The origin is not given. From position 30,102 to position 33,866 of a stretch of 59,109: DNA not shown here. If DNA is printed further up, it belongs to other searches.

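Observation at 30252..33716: Giant autotransporter-like protein built from an unassigned ~25-aa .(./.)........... repeat, and unusually cysteine-rich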

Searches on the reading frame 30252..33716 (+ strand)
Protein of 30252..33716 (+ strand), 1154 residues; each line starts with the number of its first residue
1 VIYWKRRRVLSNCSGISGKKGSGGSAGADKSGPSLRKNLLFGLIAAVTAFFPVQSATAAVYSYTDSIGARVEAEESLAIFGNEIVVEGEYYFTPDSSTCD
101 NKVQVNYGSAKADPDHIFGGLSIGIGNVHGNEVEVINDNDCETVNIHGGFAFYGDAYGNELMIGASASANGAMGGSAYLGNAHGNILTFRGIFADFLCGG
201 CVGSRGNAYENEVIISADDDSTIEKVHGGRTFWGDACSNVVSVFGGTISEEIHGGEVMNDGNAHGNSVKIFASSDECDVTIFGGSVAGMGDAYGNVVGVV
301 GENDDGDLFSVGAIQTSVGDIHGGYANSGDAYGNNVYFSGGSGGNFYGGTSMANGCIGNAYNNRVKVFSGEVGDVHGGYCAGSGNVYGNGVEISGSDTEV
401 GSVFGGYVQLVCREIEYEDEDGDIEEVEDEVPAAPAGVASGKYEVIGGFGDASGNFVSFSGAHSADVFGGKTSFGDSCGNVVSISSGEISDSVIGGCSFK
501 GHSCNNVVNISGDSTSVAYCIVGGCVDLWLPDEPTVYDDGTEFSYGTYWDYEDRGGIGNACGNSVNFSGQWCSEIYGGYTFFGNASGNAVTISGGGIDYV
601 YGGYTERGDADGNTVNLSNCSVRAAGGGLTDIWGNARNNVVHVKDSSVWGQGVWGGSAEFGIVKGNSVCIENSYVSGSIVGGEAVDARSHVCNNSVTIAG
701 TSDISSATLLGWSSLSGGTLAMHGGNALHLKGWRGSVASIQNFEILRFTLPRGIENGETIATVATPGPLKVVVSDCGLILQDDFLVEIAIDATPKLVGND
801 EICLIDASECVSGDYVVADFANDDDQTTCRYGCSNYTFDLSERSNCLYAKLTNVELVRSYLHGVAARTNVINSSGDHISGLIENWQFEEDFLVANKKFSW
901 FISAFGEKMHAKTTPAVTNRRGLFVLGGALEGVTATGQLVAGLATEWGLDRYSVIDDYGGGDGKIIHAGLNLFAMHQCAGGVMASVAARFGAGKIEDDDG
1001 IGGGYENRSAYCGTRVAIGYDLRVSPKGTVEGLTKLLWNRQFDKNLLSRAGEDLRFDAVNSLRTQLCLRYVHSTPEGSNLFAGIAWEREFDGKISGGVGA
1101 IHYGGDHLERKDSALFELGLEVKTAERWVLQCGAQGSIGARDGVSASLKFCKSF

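Call 5: search_protein_families(library=pfam, proteins=[window:30252-33716:+], max_evalue=1)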
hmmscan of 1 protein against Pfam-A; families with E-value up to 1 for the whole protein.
window:30252-33716:+ (1154 aa): 0 families

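Call 6: search_protein_families(library=ncbifam, proteins=[window:30252-33716:+], max_evalue=1)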
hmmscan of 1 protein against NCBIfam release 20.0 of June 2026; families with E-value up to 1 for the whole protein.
window:30252-33716:+ (1154 aa): 1 family
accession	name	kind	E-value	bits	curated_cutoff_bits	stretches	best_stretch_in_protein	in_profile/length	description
NF038205.1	Campy_LoFi_RPT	repeat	2.3e-07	30.5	25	2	599-619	4-23/23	LOFI repeat protein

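Call 8: search_solved_structures(query=window:30252-33716:+, max_evalue=10)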
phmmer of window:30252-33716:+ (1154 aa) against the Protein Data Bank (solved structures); distinct sequences matched with E-value up to 10: 0.

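Call 9: find_homologous_proteins(query=window:30252-33716:+, max_evalue=0.001)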
Query window:30252-33716:+ (1154 aa): 41 proteins with E <= 0.001 among 8000 candidates.
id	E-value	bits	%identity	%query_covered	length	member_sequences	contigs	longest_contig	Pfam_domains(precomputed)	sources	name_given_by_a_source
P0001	0.0e+0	2611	100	100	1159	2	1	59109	-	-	-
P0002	4.6e-42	162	28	53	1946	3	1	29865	PF13018.12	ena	-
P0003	5.5e-31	125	27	50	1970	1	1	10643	-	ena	-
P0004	5.7e-30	122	26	50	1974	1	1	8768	-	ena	-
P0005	1.4e-29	121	26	50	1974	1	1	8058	-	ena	-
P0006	1.9e-27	114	25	89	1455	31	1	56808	-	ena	-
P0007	1.2e-25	108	30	27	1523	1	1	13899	-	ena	-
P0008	3.2e-25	106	30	40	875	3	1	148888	PF03797.26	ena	-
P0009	2.0e-23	100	25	79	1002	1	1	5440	-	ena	-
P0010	3.5e-22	96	27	45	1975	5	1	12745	-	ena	-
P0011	1.0e-21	95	27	73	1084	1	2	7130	-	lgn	-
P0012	1.2e-20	91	29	54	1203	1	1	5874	-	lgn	-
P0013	1.8e-19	87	24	68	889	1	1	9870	PF03797.26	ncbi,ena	-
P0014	2.4e-18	84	24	68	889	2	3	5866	PF03797.26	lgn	-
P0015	3.0e-18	83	24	87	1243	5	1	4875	-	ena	-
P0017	4.6e-18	83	24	68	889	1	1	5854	PF03797.26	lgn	-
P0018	2.8e-16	77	25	71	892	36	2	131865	PF03797.26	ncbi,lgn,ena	-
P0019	7.0e-16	75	26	18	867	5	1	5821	PF03797.26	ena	-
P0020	2.5e-15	74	26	60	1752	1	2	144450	-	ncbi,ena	-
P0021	4.7e-15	73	24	68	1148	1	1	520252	PF03797.26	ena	-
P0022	2.7e-14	70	27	20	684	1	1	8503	PF03797.26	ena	-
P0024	4.0e-13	66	27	55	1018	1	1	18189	-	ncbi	-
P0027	4.2e-12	63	27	48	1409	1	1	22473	PF13018.12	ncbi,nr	ncbi:MAG: ESPR domain-containing protein, partial [Acidaminococcaceae bacterium]|nr:ESPR domain-cont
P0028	4.4e-12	63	30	33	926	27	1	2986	PF03797.26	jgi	-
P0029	5.7e-12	62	29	41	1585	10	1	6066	PF13018.12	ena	-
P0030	1.6e-11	61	30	31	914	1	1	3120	PF03797.26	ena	-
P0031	7.7e-10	55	30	25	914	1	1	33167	PF03797.26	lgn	-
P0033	4.7e-9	53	27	61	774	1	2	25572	PF03797.26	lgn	-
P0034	1.7e-8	51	26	58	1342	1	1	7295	PF03797.26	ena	-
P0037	2.8e-6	44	28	39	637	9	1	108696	PF13018.12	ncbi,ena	-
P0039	8.0e-6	42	27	28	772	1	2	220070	PF03797.26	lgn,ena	-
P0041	2.3e-5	41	26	28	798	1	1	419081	PF03797.26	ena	-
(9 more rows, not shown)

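Call 15: find_related_loci(query=window:30252-33716:+, collection=genome_contigs, flank=6000)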
Query window:30252-33716:+ (1154 aa) in genome_contigs; peptide patterns used: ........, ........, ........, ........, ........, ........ (x = any residue, [..] = any of these).
69 stretches matched a pattern, but none encodes a relative of the query by tblastn (E <= 1e-3).

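Call 31: search_protein_families(library=ncbifam, alignment_id=A2, max_evalue=0.01)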
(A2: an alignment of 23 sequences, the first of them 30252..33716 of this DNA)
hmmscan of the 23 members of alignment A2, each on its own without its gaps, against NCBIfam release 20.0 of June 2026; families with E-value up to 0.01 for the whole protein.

A. member 1, window:30252-33716:+ (1154 aa): 1 family
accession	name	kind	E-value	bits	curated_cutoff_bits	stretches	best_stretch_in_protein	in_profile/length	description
NF038205.1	Campy_LoFi_RPT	repeat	2.3e-07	30.5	25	0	599-619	4-23/23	LOFI repeat protein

B. families by the number of members that match (of 23 scanned): 3 families
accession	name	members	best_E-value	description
NF038205.1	Campy_LoFi_RPT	12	1.2e-16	LOFI repeat protein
TIGR01414.1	autotrans_barl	1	7.9e-08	autotransporter outer membrane beta-barrel domain-containing protein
TIGR03926.1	T7_EssB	1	0.0041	type VII secretion protein EssB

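Call 34: find_encoding_contigs(protein=P0001, flank=2000, max_places=3)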
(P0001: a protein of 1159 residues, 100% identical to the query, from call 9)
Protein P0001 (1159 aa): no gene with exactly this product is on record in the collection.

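Call 51: predict_structure(alignment_id=A2)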
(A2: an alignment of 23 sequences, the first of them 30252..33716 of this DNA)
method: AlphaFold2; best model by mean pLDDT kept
length: 1154 residues; sequences in the alignment: 23
mean_pLDDT: 79.2   pTM: 0.68
mean pLDDT of the five models: 79.2, 79.1, 78.2, 77.0, 76.6
residues with pLDDT >= 90: 507; 70-90: 367; 50-70: 115; < 50: 165
segments of 3 or more residues with pLDDT < 50: 1-84, 89-94, 303-315, 427-440, 530-538, 540-552, 766-777, 811-824
pLDDT, mean of each block of 10 residues (from residue 1): 26 30 31 33 30 32 37 31 47 56 70 76 86 77 81 94 87 94 96 90 96 90 93 97 89 96 96 71 95 93 47 58 94 93 91 77 94 95 92 92 94 72 57 44 75 97 94 94 95 94 97 89 81 45 42 66 97 96 95 96 95 98 97 94 96 93 95 95 84 93 92 69 80 89 87 85 58 44 72 71 79 39 54 80 81 78 86 83 62 67 90 75 91 77 92 76 90 85 89 82 78 92 88 91 87 86 91 86 91 79 68 89 84 89 89 82
secondary structure, 60 per line:
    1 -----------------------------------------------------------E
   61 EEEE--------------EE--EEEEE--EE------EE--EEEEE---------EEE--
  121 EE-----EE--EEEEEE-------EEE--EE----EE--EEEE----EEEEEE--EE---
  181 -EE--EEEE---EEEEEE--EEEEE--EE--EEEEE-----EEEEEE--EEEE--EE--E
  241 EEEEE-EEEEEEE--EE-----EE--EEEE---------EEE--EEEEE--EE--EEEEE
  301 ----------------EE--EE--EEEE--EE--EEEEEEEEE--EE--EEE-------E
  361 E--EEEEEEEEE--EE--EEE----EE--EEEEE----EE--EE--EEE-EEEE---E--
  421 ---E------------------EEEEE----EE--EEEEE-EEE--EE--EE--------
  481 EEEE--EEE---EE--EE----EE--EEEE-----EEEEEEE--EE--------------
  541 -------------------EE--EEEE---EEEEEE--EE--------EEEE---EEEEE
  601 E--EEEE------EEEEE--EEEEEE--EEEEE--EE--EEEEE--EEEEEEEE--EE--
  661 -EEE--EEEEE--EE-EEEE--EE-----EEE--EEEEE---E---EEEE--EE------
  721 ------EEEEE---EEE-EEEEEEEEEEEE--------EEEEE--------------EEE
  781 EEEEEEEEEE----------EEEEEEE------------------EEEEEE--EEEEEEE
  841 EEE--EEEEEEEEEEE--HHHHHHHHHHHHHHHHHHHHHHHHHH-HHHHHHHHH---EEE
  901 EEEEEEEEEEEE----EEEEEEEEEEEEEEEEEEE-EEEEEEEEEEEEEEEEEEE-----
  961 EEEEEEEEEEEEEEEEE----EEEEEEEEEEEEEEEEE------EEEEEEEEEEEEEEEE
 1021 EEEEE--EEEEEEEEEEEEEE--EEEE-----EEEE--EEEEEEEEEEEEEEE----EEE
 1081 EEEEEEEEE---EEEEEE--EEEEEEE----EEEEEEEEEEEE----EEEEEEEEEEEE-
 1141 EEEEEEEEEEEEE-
elements in order (helices of 4 or more, strands of 3 or more residues): E60-64 E83-87 E102-106 E116-118 E132-137 E145-147 E160-163 E168-173 E186-189 E193-198 E201-205 E212-216 E222-227 E230-233 E240-245 E247-253 E267-270 E280-282 E285-289 E296-300 E325-328 E335-343 E350-352 E364-372 E379-381 E390-394 E407-409 E411-414 E443-447 E456-460 E462-464 E481-484 E487-489 E507-510 E516-522 E564-567 E571-576 E589-592 E596-601 E604-607 E614-618 E621-626 E629-633 E640-644 E647-654 E662-664 E667-671 E677-680 E690-692 E695-699 E707-710 E727-731 E735-737 E739-750 E759-763 E778-790 E801-807 E826-831 E834-843 E846-856 H859-884 H886-894 E898-912 E917-935 E937-955 E961-977 E982-998 E1005-1025 E1028-1041 E1044-1047 E1053-1056 E1059-1073 E1078-1089 E1093-1098 E1101-1107 E1112-1123 E1128-1139 E1141-1153

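Call 53: fold_search(model_id=the predicted structure, library=pdb)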
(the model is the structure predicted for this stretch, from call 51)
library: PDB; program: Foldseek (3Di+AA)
matches with E <= 10: 742; with E <= 0.001: 85
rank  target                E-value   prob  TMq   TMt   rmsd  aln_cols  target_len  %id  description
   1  3slj                  8.5e-11  1.00  0.20  0.67   4.1       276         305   15  Pre-cleavage Structure of the Autotransporter EspP - N1023A mutant (released 2011-11-16)
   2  3slt                  2.8e-10  1.00  0.20  0.66   4.2       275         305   15  Pre-cleavage Structure of the Autotransporter EspP - N1023S Mutant (released 2011-11-16)
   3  3slo                  5.4e-10  1.00  0.21  0.71   7.1       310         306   14  Pre-cleavage Structure of the Autotransporter EspP - N1023D mutant (released 2011-11-16)
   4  3kvn_X                8.4e-10  1.00  0.22  0.40   4.0       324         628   17  Crystal structure of the full-length autotransporter EstA from Pseudomonas aeruginosa (released 2010-01-26)
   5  8bo2_P                1.3e-09  1.00  0.22  0.73   4.3       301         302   12  BAM-EspP complex structure with BamA-S425C/EspP-S1299C mutations in nanodisc (released 2023-04-26)
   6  3kvn_A                1.3e-09  1.00  0.21  0.37   5.9       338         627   16  Crystal structure of the full-length autotransporter EstA from Pseudomonas aeruginosa (released 2010-01-26)
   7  3qq2_B                1.9e-09  1.00  0.19  0.81   4.5       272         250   16  Crystal Structure of the Beta Domain of the Bordetella Autotransporter Brka (released 2011-04-13)
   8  2qom_B                2.9e-09  1.00  0.19  0.75   4.8       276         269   13  The crystal structure of the E.coli EspP autotransporter Beta-domain. (released 2007-11-13)
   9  2qom_A                7.3e-09  1.00  0.19  0.76   4.7       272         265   14  The crystal structure of the E.coli EspP autotransporter Beta-domain. (released 2007-11-13)
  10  3qq2_A                1.1e-08  1.00  0.19  0.79   4.0       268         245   15  Crystal Structure of the Beta Domain of the Bordetella Autotransporter Brka (released 2011-04-13)
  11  3qq2_C                1.1e-08  1.00  0.19  0.79   4.1       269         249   16  Crystal Structure of the Beta Domain of the Bordetella Autotransporter Brka (released 2011-04-13)
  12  8bnz_P                1.1e-08  1.00  0.21  0.71   4.9       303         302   13  BAM-EspP complex structure with BamA-G431C/EspP-N1293C mutations in nanodisc (released 2023-04-26)
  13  1uyn                  6.7e-08  1.00  0.20  0.68   5.8       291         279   14  Translocator domain of autotransporter NalP from Neisseria meningitidis (released 2004-03-18)
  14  4mee                  8.3e-08  1.00  0.20  0.71   3.5       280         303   14  Crystal structure of the transport unit of the autotransporter AIDA-I from Escherichia coli (released 2014-06-04)
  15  3aeh_A                9.1e-08  1.00  0.18  0.70  10.8       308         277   13  Integral membrane domain of autotransporter Hbp (released 2010-07-07)
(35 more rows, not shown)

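Call 55: search_protein_representatives(protein=window:30252-33716:+)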
Query: 1154 residues. Proteins with E-value up to 0.001 (for the whole library): 1458; up to 1e-10: 644; up to 1e-30: 44. The best 150 are listed.
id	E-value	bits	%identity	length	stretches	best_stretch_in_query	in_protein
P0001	0.0e+00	2611.3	100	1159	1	1-1154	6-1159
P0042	1.8e-68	247.8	39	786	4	691-1149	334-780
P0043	1.1e-58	215.5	36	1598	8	573-1148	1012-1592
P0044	1.5e-48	181.9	34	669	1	583-1148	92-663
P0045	1.8e-48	181.6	33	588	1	559-1145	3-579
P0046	1.5e-43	165.3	32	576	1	639-1149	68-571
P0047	4.2e-43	163.8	33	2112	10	701-1151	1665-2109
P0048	4.8e-43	163.6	33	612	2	666-1085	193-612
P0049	5.7e-43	163.4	36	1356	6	575-1150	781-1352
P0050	7.1e-41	156.4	35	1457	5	568-1097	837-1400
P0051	2.7e-38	147.9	32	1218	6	371-682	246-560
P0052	6.3e-38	146.7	32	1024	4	448-1149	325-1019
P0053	7.2e-38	146.5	34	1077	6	694-1150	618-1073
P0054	7.8e-37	143.1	34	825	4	691-1150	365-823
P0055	1.8e-36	141.8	32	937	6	927-1150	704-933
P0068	2.8e-33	131.3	34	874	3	572-1153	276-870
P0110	1.7e-27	112.1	32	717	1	546-1154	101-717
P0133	1.8e-24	102.1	33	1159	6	454-1153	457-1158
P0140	5.1e-24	100.6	31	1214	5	985-1154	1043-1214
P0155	2.3e-23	98.5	31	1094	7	694-1154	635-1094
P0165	8.2e-23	96.6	30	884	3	450-1154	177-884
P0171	1.3e-22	95.9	37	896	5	984-1154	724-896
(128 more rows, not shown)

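Call 64: list_cluster_members(proteins=[P0042, P0043, P0044, P0046, P0048, P0049, P0018, P0020, P0024, P0034])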
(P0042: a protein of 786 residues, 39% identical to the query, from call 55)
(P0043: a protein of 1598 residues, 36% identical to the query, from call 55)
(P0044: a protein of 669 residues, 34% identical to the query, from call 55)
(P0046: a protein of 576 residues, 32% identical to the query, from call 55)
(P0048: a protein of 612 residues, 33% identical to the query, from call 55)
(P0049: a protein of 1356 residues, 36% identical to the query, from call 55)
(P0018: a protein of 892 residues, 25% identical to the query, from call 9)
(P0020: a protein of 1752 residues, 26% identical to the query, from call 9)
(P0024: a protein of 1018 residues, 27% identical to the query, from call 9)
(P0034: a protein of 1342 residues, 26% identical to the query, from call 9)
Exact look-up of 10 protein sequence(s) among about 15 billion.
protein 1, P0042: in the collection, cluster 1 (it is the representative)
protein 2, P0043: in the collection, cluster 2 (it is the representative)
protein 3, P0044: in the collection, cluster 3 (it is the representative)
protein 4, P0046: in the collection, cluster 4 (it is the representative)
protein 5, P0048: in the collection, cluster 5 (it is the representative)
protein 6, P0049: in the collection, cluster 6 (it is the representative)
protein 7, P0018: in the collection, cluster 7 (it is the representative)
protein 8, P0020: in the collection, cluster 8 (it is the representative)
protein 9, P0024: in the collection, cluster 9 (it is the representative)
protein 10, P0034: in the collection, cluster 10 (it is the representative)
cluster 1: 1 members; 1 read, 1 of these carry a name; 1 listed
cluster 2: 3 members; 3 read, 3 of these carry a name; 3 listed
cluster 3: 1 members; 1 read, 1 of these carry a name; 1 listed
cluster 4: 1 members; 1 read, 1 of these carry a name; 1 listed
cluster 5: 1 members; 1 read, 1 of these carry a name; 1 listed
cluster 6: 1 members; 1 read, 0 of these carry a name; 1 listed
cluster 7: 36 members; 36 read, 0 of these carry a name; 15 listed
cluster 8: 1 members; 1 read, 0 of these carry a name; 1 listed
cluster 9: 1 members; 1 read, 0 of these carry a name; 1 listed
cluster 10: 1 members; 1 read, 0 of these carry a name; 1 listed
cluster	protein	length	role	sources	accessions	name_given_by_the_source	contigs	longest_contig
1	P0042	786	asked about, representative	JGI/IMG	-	hypothetical protein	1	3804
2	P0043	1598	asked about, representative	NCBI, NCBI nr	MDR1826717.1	MAG: autotransporter outer membrane beta-barrel domain-containing protein ... | autotransporter outer membrane beta-barrel domain-containing protein [Methylobacteriaceae ...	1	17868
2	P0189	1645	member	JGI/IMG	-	hypothetical protein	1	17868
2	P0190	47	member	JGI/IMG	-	hypothetical protein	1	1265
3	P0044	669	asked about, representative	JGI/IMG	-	outer membrane autotransporter protein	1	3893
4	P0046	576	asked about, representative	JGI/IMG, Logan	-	outer membrane autotransporter protein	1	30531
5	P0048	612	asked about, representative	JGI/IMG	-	outer membrane autotransporter protein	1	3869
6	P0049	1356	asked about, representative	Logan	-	-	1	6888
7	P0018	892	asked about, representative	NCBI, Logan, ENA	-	-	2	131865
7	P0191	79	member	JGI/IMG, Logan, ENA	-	-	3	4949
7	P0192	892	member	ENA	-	-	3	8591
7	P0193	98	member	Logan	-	-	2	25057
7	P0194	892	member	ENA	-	-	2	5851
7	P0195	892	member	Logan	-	-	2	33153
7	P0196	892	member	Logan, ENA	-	-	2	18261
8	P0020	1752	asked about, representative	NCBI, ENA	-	-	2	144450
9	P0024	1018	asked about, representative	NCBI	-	-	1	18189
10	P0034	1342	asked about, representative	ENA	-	-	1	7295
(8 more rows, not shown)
